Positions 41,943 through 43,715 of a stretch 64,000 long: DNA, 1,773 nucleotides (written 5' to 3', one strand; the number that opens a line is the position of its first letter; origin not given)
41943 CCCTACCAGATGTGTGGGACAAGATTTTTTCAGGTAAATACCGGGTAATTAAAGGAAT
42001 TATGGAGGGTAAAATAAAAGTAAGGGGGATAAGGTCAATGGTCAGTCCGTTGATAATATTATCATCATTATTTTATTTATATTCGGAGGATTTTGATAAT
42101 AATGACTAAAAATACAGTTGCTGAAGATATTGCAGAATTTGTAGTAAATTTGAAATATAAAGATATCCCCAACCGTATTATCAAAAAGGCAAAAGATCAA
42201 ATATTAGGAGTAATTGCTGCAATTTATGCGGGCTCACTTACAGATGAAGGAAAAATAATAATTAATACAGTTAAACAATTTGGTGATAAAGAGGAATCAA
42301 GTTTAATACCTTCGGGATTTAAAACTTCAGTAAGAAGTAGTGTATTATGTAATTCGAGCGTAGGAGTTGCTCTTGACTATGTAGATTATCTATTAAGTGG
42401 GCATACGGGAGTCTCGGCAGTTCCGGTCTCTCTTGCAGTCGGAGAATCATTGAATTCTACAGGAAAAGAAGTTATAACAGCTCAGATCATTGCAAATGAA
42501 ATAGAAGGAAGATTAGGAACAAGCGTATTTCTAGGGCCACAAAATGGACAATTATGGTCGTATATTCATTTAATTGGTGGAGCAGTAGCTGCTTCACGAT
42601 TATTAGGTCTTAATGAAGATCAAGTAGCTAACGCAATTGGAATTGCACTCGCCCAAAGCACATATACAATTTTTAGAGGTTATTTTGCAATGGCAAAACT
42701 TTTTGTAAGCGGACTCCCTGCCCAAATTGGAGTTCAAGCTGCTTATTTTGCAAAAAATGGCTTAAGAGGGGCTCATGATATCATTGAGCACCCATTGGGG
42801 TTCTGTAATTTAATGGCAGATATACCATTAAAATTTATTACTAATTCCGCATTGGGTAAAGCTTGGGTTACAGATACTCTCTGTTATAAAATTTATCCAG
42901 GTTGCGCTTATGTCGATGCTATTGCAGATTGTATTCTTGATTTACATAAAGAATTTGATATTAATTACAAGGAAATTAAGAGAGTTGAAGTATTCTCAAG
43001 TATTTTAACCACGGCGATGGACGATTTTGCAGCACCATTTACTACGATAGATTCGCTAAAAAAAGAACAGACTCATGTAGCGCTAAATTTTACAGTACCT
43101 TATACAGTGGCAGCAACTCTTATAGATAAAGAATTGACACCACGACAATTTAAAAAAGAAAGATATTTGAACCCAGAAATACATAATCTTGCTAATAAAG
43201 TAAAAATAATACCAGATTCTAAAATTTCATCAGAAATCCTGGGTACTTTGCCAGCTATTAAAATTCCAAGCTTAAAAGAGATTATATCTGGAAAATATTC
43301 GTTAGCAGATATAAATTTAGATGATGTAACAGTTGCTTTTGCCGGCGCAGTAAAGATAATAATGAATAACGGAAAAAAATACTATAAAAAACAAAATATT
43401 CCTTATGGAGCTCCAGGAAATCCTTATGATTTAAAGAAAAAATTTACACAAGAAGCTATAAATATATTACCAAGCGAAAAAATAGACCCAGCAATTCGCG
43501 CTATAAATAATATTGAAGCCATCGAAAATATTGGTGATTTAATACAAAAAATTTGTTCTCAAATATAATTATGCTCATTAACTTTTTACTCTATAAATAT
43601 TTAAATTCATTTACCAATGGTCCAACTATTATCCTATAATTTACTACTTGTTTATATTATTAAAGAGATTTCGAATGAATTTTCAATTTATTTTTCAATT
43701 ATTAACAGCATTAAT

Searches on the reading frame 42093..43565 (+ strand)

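Call 72: search_protein_families(library=pfam, proteins=[window:42093-43565:+], max_evalue=0.001)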
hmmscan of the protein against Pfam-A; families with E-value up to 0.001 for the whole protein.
window:42093-43565:+ (491 aa): 2 families
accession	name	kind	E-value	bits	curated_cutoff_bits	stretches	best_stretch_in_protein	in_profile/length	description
PF03972.19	MmgE_PrpD_N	-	1.2e-43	149.5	32.1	1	11-243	1-237/244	MmgE/PrpD N-terminal domain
PF19305.4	MmgE_PrpD_C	-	2.5e-16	60.4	32.1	1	268-381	1-105/173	MmgE/PrpD C-terminal domain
